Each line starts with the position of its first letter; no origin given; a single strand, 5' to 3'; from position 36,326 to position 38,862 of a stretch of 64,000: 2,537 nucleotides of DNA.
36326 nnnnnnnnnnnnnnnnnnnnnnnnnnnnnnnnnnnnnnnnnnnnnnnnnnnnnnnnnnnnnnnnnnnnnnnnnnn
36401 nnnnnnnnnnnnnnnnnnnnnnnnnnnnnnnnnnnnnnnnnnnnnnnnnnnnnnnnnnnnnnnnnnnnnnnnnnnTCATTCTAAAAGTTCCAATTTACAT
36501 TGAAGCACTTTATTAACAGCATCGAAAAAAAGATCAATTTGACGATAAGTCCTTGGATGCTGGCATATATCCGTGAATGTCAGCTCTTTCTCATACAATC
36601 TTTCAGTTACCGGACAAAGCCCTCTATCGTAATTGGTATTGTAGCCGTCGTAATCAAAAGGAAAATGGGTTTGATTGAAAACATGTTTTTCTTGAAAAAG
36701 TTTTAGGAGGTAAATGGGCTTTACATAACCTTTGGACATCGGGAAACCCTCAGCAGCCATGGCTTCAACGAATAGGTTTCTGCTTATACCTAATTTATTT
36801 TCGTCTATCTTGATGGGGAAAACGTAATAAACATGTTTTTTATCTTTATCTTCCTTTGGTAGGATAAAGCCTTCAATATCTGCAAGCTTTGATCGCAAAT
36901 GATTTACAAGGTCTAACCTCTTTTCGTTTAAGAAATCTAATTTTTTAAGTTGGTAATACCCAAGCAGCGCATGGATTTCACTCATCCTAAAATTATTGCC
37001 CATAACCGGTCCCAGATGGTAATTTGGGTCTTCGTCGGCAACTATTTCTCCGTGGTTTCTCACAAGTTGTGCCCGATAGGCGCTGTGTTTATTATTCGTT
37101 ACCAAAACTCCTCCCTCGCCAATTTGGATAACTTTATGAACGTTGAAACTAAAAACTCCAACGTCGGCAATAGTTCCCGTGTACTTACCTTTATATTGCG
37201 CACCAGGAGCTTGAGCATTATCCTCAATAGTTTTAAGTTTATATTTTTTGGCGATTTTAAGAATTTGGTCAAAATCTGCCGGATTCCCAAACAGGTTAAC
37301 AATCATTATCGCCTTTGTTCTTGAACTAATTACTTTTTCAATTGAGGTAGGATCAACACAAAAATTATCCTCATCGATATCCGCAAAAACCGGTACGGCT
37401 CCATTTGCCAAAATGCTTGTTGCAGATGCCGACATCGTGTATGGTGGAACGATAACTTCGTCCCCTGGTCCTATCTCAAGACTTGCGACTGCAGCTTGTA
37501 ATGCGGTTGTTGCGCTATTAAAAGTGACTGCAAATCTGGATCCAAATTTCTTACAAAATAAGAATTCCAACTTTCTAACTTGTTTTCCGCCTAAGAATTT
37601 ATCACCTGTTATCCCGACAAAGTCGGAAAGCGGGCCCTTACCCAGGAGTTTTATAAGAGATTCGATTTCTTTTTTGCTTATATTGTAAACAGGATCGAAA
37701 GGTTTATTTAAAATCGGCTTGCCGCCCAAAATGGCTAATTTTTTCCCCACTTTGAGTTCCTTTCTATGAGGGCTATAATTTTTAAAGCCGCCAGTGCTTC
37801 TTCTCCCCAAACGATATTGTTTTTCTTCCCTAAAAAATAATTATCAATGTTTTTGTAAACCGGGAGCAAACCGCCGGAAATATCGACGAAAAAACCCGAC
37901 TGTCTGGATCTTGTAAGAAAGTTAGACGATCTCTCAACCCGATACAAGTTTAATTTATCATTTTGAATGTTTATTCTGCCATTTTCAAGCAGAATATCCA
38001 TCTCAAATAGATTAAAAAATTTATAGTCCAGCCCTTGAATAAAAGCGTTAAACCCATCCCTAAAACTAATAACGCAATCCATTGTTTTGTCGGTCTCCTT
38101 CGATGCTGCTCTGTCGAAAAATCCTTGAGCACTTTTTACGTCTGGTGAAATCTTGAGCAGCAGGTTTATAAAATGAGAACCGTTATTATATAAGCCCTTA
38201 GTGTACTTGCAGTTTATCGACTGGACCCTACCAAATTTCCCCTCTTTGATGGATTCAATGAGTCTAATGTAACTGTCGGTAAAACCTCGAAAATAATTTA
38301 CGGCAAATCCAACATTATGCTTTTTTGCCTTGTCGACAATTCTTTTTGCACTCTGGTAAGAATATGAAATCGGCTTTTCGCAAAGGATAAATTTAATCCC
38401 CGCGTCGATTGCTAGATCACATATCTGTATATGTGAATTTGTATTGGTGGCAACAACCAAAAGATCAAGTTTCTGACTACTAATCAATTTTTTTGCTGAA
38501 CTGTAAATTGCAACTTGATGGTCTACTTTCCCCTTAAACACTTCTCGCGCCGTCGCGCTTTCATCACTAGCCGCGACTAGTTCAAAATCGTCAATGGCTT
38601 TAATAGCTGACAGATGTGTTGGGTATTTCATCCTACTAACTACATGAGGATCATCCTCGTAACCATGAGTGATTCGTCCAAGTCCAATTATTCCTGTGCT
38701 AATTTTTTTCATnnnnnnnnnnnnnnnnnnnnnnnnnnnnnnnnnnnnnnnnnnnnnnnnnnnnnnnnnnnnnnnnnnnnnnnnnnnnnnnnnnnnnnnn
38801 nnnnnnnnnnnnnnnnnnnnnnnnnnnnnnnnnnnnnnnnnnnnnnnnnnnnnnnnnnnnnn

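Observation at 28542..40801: Apparently complete pseudaminic-acid-type nonulosonic acid pathway with a double amidotransferase module (predicted acetamidino derivative)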

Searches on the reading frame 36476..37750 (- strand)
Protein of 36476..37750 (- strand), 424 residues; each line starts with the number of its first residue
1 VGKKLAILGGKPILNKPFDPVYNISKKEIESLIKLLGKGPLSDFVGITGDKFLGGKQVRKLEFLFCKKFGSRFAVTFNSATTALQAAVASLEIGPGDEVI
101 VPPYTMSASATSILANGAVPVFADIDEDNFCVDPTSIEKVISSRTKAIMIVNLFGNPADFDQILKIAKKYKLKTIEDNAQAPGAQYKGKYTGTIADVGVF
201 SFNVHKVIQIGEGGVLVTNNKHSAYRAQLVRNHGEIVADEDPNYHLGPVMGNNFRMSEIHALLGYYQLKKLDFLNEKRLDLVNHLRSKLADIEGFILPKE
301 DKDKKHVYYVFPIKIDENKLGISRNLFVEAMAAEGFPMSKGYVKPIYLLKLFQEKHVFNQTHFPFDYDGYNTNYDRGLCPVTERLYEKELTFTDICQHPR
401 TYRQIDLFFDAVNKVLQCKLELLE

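Call 5: search_protein_families(library=ncbifam, proteins=[window:36476-37750:-], max_evalue=0.00001)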
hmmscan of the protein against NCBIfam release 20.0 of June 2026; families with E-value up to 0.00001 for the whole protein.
window:36476-37750:- (424 aa): 18 families
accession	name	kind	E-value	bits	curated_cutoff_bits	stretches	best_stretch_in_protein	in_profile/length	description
TIGR03588.1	PseC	equivalog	2.3e-65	221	423.5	1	52-365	26-347/380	UDP-4-amino-4,6-dideoxy-N-acetyl-beta-L-altrosamine transaminase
NF008658.2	PRK11658.1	equivalog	1.9e-56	191.3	631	1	55-335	32-317/379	UDP-4-amino-4-deoxy-L-arabinose aminotransferase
TIGR04181.1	NHT_00031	hypoth_equivalog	4.2e-54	183.8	420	1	55-356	29-339/359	LegC family aminotransferase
NF008687.0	PRK11706.1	equivalog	4.5e-54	183.6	375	1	55-343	30-321/375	dTDP-4-amino-4,6-dideoxygalactose transaminase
TIGR02379.1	ECA_wecE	subfamily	1.5e-45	155.6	434.85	1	55-331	30-310/376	dTDP-4-amino-4,6-dideoxy-D-glucose transaminase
TIGR04427.1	PLP_DesI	equivalog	1.4e-43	149.5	650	1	54-345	50-332/390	dTDP-4-dehydro-6-deoxyglucose aminotransferase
NF011936.0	PRK15407.1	equivalog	4.2e-42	144.4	423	2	26-234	34-251/440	lipopolysaccharide biosynthesis protein RfbH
NF005816.0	PRK07682.1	equivalog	3.4e-08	32.5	620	1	79-192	98-216/390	aminotransferase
NF004975.0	PRK06348.1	equivalog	6e-08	32.1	549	1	93-178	110-202/384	pyridoxal phosphate-dependent aminotransferase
NF009079.0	PRK12414.1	subfamily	2e-07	30.3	481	1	42-175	60-190/384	methionine aminotransferase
NF006569.0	PRK09082.1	subfamily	2.4e-07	30.2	420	1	48-158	67-176/386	methionine aminotransferase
NF006230.0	PRK08363.1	equivalog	3.2e-07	29.5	534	1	78-191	100-218/398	alanine aminotransferase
NF006488.0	PRK08912.1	equivalog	1.5e-06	27.4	498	1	78-158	94-172/387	aminotransferase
NF005744.0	PRK07568.1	subfamily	1.5e-06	27.3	389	1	80-178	97-202/398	pyridoxal phosphate-dependent aminotransferase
NF005855.0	PRK07777.1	equivalog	1.6e-06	27.7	553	1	78-158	96-176/391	pyridoxal phosphate-dependent aminotransferase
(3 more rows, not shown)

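Call 6: search_protein_families(library=pfam, proteins=[window:36476-37750:-], max_evalue=0.01)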
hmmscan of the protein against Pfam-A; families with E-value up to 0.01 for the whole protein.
window:36476-37750:- (424 aa): 5 families
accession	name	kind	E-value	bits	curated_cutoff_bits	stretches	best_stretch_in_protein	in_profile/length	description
PF01041.23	DegT_DnrJ_EryC1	-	7.5e-90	302.2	19.8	1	49-363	17-328/360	DegT/DnrJ/EryC1/StrS aminotransferase family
PF00266.25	Aminotran_5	-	2.6e-05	23.8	21.5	1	78-207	68-202/371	Aminotransferase class-V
PF00155.27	Aminotran_1_2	-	3.7e-05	23.5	19.7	1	71-179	65-187/361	Aminotransferase class I and II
PF01053.26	Cys_Met_Meta_PP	-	0.00016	20.8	27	1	61-201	57-195/381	Cys/Met metabolism PLP-dependent enzyme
PF01212.27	Beta_elim_lyase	-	0.0017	18.1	27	1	51-238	26-231/288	Beta-eliminating lyase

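Call 22: search_solved_structures(query=window:36476-37750:-, max_evalue=1e-20)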
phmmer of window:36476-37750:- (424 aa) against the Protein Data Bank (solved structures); distinct sequences matched with E-value up to 1e-20: 53.
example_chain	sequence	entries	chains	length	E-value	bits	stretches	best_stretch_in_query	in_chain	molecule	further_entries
5k8b_A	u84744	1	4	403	2e-53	185.5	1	58-278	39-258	8-amino-3,8-dideoxy-alpha-D-manno-octulosonate transaminase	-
7b0m_AAA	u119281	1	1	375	1.8e-52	182.4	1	57-340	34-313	Sugar aminotransferase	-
7b0d_A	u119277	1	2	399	6.6e-51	177.2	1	52-326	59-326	Glutamine--scyllo-inositol transaminase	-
3bn1_A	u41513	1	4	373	3.8e-50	174.7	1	56-348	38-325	Perosamine synthetase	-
3dr7_A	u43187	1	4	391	4.4e-50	174.5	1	56-348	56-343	Putative perosamine synthetase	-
8gyh_B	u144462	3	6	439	4.5e-50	174.5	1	55-415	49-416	DegT/DnrJ/EryC1/StrS family aminotransferase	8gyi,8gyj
3dr4_A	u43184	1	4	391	3e-49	171.8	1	56-348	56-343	Putative perosamine synthetase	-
7l7x_AAA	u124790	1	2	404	3.1e-47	165.2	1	9-359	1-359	DegT/DnrJ/EryC1/StrS aminotransferase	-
8sng_A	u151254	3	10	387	5.2e-47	164.4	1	55-339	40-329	UDP-4-amino-4-deoxy-L-arabinose--oxoglutarate aminotransferase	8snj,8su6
2c7t_A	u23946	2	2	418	3.2e-45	158.5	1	59-348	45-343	GLUTAMINE-2-DEOXY-SCYLLO-INOSOSE AMINOTRANSFERASE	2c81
5w71_A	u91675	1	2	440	3.7e-45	158.3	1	59-348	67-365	L-glutamine:2-deoxy-scyllo-inosose aminotransferase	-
1mdo_A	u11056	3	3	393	6.5e-45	157.5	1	55-338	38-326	ArnB aminotransferase | UDP-4-amino-4-deoxy-L-arabinose--oxoglutarate aminotransferase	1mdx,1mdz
4oca_A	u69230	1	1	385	4e-44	154.9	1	55-338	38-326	UDP-4-amino-4-deoxy-L-arabinose--oxoglutarate aminotransferase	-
3frk_A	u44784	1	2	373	9.1e-43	150.4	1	52-317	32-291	QdtB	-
2oga_A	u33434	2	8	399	2e-41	146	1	50-317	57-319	Transaminase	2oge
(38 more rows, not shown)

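Call 53: search_solved_structures(query=A4, max_evalue=1e-30)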
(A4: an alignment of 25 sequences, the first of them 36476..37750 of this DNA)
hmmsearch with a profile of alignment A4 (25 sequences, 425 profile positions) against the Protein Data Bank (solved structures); distinct sequences matched with E-value up to 1e-30: 55.
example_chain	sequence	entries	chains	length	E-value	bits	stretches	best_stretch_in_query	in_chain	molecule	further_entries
3bn1_A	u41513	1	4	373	1.5e-84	287.6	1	55-352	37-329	Perosamine synthetase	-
3dr7_A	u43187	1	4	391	1.8e-84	287.4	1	55-352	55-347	Putative perosamine synthetase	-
8gyh_B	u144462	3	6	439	6.2e-84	285.6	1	54-423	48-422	DegT/DnrJ/EryC1/StrS family aminotransferase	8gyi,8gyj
3dr4_A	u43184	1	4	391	2.9e-83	283.4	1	55-352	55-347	Putative perosamine synthetase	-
2c7t_A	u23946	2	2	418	4.2e-81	276.3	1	59-417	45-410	GLUTAMINE-2-DEOXY-SCYLLO-INOSOSE AMINOTRANSFERASE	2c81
5w71_A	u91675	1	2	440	4.8e-81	276.1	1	58-417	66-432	L-glutamine:2-deoxy-scyllo-inosose aminotransferase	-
7b0m_AAA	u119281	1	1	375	3e-80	273.5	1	55-356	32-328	Sugar aminotransferase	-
5k8b_A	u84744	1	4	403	1.8e-79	270.9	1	24-422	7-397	8-amino-3,8-dideoxy-alpha-D-manno-octulosonate transaminase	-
7b0d_A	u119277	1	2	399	1.3e-78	268.1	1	50-354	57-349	Glutamine--scyllo-inositol transaminase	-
7l7x_AAA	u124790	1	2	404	2e-76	260.9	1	38-383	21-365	DegT/DnrJ/EryC1/StrS aminotransferase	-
5w70_A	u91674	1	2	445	3.4e-70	240.4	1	2-420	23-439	L-glutamine:2-deoxy-scyllo-inosose aminotransferase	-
8sng_A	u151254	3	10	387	4e-68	233.5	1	51-341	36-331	UDP-4-amino-4-deoxy-L-arabinose--oxoglutarate aminotransferase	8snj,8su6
1mdo_A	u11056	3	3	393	5e-67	229.9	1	51-339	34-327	ArnB aminotransferase | UDP-4-amino-4-deoxy-L-arabinose--oxoglutarate aminotransferase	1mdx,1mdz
3frk_A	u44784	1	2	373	1.7e-66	228.2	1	48-367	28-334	QdtB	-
4oca_A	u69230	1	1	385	9.5e-66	225.7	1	51-339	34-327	UDP-4-amino-4-deoxy-L-arabinose--oxoglutarate aminotransferase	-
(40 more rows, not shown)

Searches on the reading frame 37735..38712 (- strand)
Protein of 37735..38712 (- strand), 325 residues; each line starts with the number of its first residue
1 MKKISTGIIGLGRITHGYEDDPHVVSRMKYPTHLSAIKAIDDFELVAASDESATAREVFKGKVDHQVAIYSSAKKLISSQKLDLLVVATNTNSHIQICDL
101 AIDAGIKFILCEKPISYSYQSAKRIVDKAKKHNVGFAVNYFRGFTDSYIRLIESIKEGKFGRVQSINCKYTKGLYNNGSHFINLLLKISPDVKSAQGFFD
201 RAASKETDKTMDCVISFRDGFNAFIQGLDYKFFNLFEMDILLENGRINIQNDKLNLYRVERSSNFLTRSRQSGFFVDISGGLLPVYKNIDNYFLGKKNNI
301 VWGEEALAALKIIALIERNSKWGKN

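Call 5: search_protein_families(library=ncbifam, proteins=[window:37735-38712:-], max_evalue=0.00001)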
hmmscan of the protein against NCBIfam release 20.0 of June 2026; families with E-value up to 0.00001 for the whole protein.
window:37735-38712:- (325 aa): 9 families
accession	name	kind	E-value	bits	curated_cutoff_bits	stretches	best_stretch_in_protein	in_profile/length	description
TIGR04380.1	myo_inos_iolG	equivalog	1.3e-17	63.7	355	1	32-167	15-149/330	inositol 2-dehydrogenase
NF040723.1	UDP-GlcNAcDh_Arch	equivalog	1.9e-16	60.5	450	1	33-170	15-148/302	UDP-N-acetylglucosamine 3-dehydrogenase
NF052679.1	InsChiInosDhIolG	equivalog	9.5e-14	51.2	540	1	43-170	28-155/343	bifunctional inositol 2-dehydrogenase/D-chiro-inositol 1-dehydrogenase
NF052479.1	LevoglcsnDh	equivalog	1.2e-10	40.7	650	1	2-171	2-162/386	levoglucosan dehydrogenase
NF008607.0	PRK11579.1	subfamily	4.6e-10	39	330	1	35-170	22-152/346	oxidoreductase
NF041392.1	XylDh_Gfo6_Halo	equivalog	1.4e-09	37.2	350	1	45-174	47-174/350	D-xylose 1-dehydrogenase Gfo6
NF007574.0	PRK10206.1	equivalog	5.8e-09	35.4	352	1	66-170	50-153/345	oxidoreductase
NF058561.1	BT_2158_fam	equivalog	7.4e-07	28.1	750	1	70-176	83-190/487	glycoside 3-dehydrogenase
NF058563.1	BT_2159_fam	equivalog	4.1e-06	26.1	650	1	32-178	14-159/350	disaccharide 3-dehydrogenase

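Call 6: search_protein_families(library=pfam, proteins=[window:37735-38712:-], max_evalue=0.01)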
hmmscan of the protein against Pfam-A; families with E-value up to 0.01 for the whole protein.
window:37735-38712:- (325 aa): 2 families
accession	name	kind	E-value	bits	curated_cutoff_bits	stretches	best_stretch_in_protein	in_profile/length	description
PF01408.29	GFO_IDH_MocA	-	1.4e-15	58.5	24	1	31-140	13-120/120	Oxidoreductase family, NAD-binding Rossmann fold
PF22725.1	GFO_IDH_MocA_C3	-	0.00033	21.1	27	0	174-226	46-101/124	GFO/IDH/MocA C-terminal domain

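Call 21: search_solved_structures(query=window:37735-38712:-, max_evalue=0.00001)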
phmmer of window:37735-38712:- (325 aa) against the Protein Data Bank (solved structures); distinct sequences matched with E-value up to 0.00001: 21.
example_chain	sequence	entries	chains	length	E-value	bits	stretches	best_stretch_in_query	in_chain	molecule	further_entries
3e18_A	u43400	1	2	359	3.1e-11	46.5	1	33-165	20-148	oxidoreductase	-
3ezy_A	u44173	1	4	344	1.6e-10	44.1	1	32-164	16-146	Dehydrogenase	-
7xr9_A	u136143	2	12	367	6.3e-10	42.2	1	1-163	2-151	DgpA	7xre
3moi_A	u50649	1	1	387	6e-09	39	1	37-176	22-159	Probable dehydrogenase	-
3ec7_A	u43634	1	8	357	2.1e-07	33.9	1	39-168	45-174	Putative Dehydrogenase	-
3cea_A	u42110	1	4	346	5.1e-07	32.7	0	37-163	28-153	Myo-inositol 2-dehydrogenase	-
9m3d_B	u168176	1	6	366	1.1e-06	31.6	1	69-163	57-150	DgpA1 from W974-1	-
3evn_A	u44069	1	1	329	1.8e-06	30.9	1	25-167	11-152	Oxidoreductase, Gfo/Idh/MocA family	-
4hkt_A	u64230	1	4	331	2.5e-06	30.4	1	32-167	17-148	Inositol 2-dehydrogenase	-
6o15_A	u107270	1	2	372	2.8e-06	30.2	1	70-169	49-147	Uncharacterized oxidoreductase YjhC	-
1zh8_A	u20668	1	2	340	3.2e-06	30.1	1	32-180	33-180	oxidoreductase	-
3fhl_A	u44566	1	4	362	3.9e-06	29.8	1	56-166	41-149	Putative oxidoreductase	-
1ofg_A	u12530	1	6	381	5.5e-06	29.3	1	59-165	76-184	GLUCOSE-FRUCTOSE OXIDOREDUCTASE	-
7wzd_A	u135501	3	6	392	5.6e-06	29.2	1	42-176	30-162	4,5-dihydroxyphthalate dehydrogenase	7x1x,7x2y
1ryd_A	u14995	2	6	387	5.7e-06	29.2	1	59-165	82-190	glucose-fructose oxidoreductase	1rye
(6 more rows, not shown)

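Call 52: search_solved_structures(query=A3, max_evalue=0.00001)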
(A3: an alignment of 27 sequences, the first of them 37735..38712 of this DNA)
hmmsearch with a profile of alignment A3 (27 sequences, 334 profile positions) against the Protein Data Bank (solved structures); distinct sequences matched with E-value up to 0.00001: 97 (the best 60 are shown).
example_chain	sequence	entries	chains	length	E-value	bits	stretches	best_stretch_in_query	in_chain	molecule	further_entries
3q2k_A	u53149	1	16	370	1.3e-34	123.4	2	5-168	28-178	oxidoreductase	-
4hkt_A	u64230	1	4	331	2.9e-34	122.3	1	34-331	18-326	Inositol 2-dehydrogenase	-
3ezy_A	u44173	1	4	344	7.9e-33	117.6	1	16-330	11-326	Dehydrogenase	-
3q2i_A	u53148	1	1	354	6.7e-30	107.9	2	4-168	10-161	dehydrogenase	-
5uhw_A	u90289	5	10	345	2.1e-26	96.4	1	35-171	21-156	Oxidoreductase protein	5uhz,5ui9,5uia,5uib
3cea_A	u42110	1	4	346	3e-26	95.9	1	1-166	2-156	Myo-inositol 2-dehydrogenase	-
3moi_A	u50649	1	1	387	4.2e-26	95.4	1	35-169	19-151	Probable dehydrogenase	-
7xr9_A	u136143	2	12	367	7.3e-26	94.7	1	5-166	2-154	DgpA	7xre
3db2_A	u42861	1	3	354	8e-26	94.5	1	35-172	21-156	putative NADPH-dependent oxidoreductase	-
3e18_A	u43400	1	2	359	1.9e-25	93.3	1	34-331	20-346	oxidoreductase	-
3gdo_A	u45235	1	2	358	5.4e-24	88.5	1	55-171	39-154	Uncharacterized oxidoreductase yvaA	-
3gfg_A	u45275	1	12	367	5.9e-24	88.4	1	55-171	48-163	Uncharacterized oxidoreductase yvaA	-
9m37_A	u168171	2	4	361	2.3e-23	86.5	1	33-226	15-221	P581a DgpA2 and isoorientin complex structure | Gfo/Idh/MocA family protein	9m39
5a02_A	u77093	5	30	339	9.8e-23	84.4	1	44-166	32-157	ALDOSE-ALDOSE OXIDOREDUCTASE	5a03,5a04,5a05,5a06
7wzd_A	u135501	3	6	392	1.7e-21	80.3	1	38-169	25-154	4,5-dihydroxyphthalate dehydrogenase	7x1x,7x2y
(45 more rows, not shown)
